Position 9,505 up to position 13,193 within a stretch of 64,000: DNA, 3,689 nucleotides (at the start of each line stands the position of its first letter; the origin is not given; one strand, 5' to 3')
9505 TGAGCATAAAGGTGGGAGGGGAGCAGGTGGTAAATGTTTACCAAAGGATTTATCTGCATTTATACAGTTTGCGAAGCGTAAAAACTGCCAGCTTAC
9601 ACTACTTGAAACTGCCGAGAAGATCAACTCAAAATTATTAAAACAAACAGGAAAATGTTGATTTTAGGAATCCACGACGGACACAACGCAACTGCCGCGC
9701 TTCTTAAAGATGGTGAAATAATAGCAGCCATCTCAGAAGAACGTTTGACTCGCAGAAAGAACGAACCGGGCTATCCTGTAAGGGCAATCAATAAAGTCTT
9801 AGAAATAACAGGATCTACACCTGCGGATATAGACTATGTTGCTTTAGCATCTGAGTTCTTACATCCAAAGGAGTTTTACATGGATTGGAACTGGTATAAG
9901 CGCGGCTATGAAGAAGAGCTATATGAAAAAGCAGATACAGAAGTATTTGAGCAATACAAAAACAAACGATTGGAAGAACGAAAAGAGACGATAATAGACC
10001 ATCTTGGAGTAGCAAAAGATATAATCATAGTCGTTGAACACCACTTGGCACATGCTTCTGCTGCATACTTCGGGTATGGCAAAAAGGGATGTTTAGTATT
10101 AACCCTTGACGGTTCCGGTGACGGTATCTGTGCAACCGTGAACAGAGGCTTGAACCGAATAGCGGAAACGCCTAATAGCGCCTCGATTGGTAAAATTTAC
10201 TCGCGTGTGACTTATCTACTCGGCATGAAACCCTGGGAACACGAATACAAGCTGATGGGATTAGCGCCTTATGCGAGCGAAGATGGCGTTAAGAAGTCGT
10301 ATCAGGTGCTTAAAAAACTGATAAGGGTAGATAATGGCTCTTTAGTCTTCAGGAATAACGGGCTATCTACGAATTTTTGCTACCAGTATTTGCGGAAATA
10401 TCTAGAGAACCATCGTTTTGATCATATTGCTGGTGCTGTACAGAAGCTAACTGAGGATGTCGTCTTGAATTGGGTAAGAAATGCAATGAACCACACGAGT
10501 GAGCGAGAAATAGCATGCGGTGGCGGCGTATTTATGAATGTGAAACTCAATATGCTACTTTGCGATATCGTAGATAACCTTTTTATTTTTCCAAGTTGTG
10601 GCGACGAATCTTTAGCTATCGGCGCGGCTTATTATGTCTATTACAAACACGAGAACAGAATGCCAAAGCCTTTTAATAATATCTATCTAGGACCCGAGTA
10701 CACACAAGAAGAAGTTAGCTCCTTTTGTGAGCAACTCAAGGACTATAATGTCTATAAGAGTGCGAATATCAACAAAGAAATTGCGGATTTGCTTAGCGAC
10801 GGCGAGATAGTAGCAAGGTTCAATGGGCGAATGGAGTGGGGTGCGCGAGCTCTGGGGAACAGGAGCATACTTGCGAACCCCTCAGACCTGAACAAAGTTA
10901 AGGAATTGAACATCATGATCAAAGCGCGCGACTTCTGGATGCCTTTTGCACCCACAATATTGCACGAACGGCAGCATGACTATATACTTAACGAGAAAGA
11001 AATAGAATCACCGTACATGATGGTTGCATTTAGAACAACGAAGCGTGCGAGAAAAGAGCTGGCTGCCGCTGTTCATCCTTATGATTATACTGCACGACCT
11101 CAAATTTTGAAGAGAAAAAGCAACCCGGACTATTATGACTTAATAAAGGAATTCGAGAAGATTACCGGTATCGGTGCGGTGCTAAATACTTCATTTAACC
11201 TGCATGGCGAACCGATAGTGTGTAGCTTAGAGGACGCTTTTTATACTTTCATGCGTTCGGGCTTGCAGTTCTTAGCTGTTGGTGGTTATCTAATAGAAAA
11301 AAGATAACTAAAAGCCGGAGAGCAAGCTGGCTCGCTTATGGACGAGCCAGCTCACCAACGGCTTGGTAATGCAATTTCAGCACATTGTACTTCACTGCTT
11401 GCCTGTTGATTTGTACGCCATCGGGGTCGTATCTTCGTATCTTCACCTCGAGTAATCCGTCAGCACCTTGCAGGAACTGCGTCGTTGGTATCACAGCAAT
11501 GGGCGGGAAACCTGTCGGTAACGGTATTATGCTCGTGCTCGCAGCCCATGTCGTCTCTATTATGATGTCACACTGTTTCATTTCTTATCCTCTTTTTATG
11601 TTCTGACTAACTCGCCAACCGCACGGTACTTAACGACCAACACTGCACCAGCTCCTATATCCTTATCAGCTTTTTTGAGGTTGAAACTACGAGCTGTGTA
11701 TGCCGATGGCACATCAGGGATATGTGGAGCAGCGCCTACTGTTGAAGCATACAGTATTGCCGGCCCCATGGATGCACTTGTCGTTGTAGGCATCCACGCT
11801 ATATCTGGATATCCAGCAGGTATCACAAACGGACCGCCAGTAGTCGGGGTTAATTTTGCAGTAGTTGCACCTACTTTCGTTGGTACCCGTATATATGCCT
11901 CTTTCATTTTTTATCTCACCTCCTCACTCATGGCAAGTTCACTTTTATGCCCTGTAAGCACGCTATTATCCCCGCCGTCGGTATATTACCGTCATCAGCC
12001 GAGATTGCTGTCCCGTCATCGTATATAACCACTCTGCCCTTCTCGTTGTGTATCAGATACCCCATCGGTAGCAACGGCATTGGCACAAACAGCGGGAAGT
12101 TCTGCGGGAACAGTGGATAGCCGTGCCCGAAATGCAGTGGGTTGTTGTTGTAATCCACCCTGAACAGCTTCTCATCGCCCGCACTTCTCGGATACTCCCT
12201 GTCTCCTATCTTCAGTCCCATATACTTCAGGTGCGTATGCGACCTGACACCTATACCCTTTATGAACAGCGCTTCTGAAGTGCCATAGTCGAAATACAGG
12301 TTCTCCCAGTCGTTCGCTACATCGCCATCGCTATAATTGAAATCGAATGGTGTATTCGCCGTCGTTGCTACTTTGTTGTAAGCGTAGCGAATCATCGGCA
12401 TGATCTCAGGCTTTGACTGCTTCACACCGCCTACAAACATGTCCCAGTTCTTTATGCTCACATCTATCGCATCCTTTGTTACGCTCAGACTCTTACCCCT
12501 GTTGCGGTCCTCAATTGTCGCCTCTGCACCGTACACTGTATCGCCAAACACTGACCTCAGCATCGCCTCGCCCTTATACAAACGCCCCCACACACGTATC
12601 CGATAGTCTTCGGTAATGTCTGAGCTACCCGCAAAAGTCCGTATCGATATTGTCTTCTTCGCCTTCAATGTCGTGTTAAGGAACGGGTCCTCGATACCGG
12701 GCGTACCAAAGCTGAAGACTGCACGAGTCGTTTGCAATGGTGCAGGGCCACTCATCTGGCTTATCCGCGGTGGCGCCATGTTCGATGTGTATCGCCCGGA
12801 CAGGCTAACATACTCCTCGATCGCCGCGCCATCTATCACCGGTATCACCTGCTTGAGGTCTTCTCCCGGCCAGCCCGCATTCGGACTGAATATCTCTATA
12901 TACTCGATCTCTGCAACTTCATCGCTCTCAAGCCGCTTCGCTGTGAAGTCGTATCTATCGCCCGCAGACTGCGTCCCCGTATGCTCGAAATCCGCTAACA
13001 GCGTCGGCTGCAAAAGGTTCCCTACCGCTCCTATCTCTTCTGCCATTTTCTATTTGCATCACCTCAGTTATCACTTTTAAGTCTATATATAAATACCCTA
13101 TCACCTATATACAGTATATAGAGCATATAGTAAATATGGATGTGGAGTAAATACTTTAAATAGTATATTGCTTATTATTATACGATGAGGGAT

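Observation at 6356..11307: Glycan-modification cassette with a GT4-methyltransferase fusion, a truncated UDP-sugar dehydrogenase and an O-carbamoyltransferase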

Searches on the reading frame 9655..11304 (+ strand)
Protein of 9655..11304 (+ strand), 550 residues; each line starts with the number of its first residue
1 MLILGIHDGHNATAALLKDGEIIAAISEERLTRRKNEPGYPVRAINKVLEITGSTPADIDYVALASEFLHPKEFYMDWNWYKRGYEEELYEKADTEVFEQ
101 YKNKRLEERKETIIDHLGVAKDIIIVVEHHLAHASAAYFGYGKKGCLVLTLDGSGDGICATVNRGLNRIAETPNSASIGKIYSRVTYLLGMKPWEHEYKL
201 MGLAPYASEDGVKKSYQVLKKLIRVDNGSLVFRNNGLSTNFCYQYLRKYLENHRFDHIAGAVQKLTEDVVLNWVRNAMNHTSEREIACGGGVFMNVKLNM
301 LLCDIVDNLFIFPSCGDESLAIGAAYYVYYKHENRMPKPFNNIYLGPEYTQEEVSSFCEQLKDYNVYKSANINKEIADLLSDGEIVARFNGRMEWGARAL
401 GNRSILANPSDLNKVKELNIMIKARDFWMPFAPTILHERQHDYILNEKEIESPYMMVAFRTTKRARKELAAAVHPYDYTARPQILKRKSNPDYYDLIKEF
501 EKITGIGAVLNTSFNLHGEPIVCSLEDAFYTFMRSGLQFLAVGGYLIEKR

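Call 3: search_protein_families(library=pfam, proteins=[window:9655-11304:+], max_evalue=0.1)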
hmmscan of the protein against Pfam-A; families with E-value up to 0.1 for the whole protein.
window:9655-11304:+ (550 aa): 4 families
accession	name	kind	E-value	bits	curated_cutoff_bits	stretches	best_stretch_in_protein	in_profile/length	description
PF16861.10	Carbam_trans_C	-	1.1e-61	207.8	27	1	377-549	1-170/170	Carbamoyltransferase C-terminus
PF02543.21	Carbam_trans_N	-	1.2e-33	117.4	24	1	3-325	2-345/346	Carbamoyltransferase N-terminus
PF00814.31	TsaD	-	2.5e-06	27.8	24.8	1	124-319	84-259/264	tRNA N6-adenosine threonylcarbamoyltransferase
PF22521.2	HypF_C_2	-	7.1e-06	26.4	27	1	162-323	80-240/241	Carbamoyltransferase, Kae1-like Domain, second subdomain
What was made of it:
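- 9655..11307 (+): ORF4, an ATP- and carbamoyl-phosphate-dependent O-carbamoyltransferase of the TobZ/NovN/GdmN/NodU-CmcH family. Carbam_trans_N 1.2e-33 and Carbam_trans_C 1.1e-61 (call 3).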

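Call 4: search_protein_families(library=ncbifam, proteins=[window:9655-11304:+], max_evalue=0.1)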
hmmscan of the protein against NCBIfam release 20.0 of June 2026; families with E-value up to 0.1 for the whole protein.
window:9655-11304:+ (550 aa): 5 families
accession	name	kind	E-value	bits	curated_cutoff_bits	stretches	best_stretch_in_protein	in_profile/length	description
NF041651.1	nodul_NodU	equivalog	4.8e-32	111.5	1000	1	250-520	265-528/556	nodulation protein NodU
TIGR00329.1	gcp_kae1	subfamily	1.9e-08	33.9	207.8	1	124-307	103-283/305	tRNA (adenosine(37)-N6)-threonylcarbamoyltransferase complex transferase subunit TsaD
TIGR00143.1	hypF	equivalog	6.1e-08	31.3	466.1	1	161-327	576-739/741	carbamoyltransferase HypF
TIGR03723.1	T6A_TsaD_YgjD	equivalog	3.5e-05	23.1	296.1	1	124-307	104-284/314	tRNA (adenosine(37)-N6)-threonylcarbamoyltransferase complex transferase subunit TsaD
TIGR03722.2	arch_KAE1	equivalog_domain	0.00034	19.8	375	1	124-336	101-303/323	KEOPS complex N(6)-L-threonylcarbamoyladenine synthase Kae1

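Call 68: search_solved_structures(query=window:9655-11304:+, show_alignments=1)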
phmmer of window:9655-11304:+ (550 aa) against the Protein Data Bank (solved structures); distinct sequences matched with E-value up to 0.001: 12.
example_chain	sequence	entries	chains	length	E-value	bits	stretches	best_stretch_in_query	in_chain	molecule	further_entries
9s2t_A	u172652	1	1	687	1.4e-69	238.4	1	10-550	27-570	Decarbamoylnovobiocin carbamoyltransferase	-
7vzq_A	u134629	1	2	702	2.7e-61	211.1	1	4-547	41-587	GdmN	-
7vzu_A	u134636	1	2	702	5.2e-61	210.1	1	9-547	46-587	GdmN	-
7vyj_A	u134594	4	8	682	5.6e-61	210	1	9-547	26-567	GdmN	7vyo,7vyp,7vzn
7vx0_A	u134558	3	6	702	6.1e-61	209.9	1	9-547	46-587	GdmN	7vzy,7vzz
7xb6_A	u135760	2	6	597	1.7e-60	208.4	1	9-550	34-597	Carbamoyltransferase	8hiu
3ven_A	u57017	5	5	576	2.2e-59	204.8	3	253-549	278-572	O-carbamoyltransferase TobZ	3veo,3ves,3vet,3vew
3ver_A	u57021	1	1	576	7.9e-59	202.9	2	253-549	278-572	O-carbamoyltransferase TobZ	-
3vf4_A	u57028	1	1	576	2.1e-58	201.5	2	253-549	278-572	O-carbamoyltransferase TobZ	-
3vf2_A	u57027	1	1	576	2.7e-58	201.1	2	253-549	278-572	O-carbamoyltransferase TobZ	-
3vez_A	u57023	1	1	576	5.4e-58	200.2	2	253-549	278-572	O-carbamoyltransferase TobZ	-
3vex_A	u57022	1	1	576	6.3e-58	200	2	253-549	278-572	O-carbamoyltransferase TobZ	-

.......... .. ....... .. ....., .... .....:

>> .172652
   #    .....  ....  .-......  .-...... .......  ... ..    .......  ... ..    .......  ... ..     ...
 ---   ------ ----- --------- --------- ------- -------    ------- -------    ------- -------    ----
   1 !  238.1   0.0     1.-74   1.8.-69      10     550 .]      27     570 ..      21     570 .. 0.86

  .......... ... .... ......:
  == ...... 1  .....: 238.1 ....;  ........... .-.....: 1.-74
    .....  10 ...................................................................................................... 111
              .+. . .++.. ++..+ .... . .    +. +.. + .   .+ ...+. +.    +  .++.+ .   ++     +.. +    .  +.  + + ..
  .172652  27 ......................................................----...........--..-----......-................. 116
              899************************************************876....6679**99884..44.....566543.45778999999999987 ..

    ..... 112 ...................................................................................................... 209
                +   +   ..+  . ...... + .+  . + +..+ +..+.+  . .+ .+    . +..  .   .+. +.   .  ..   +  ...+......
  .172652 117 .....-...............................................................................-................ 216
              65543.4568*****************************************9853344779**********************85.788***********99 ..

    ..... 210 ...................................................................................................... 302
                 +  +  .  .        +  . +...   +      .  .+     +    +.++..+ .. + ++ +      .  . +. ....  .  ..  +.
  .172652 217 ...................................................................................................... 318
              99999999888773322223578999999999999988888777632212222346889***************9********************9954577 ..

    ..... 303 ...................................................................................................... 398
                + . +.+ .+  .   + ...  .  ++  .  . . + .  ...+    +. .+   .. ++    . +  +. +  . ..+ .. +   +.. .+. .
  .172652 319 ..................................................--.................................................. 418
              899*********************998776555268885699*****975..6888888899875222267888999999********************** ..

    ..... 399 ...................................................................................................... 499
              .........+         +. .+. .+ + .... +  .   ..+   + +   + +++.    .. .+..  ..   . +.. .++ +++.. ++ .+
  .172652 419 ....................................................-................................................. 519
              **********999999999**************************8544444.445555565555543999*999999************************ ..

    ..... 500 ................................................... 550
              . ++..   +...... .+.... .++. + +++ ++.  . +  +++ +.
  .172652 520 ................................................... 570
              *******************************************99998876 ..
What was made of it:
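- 9655..11307 (+): PDB matches are NovN 1.4e-69, GdmN 2.7e-61 and TobZ 2.2e-59, and the HHLAHA and DGSGD motifs align with NovN (call 68).
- On TobZ/NovN/NodU-CmcH O-carbamoyltransferases: HHLAHA and DGSGDG align with NovN over residues 10-550 (calls 3, 68).
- Closest known: TobZ / NovN / GdmN / NodU-CmcH O-carbamoyltransferases. Same: Both domains are present over their full length, E values reach 1e-69, and the metal and nucleotide motifs are conserved (calls 3, 68).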

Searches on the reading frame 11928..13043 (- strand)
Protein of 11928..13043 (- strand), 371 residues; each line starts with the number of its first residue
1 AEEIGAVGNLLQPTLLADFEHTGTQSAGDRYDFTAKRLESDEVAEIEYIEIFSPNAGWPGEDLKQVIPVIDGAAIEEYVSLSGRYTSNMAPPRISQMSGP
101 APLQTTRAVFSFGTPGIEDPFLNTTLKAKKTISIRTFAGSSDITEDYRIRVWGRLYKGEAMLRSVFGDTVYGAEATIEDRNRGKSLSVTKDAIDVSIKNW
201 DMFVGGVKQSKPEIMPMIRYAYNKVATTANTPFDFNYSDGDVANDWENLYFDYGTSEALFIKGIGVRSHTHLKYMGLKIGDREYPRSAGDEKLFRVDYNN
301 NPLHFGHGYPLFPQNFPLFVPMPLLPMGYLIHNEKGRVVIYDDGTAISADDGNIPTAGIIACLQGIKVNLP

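Call 8: search_protein_families(library=pfam, proteins=[window:11928-13043:-], max_evalue=0.01)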
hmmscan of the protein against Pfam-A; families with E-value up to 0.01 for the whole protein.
window:11928-13043:- (371 aa): 0 families

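Call 22: search_protein_families(library=phrogs, proteins=[window:11928-13043:-], max_evalue=0.01)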
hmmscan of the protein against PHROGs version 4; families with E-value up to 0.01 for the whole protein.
window:11928-13043:- (371 aa): 0 families

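Call 34: search_dna_similar(query=window:11928-13043:-, collection=phages, mode=protein, max_evalue=0.001)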
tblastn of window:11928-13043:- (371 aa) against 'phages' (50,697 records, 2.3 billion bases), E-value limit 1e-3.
No match.

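Call 76: search_solved_structures(query=A3, max_evalue=1)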
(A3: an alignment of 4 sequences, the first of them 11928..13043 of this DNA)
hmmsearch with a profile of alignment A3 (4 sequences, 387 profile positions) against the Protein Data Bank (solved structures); distinct sequences matched with E-value up to 1: 0.
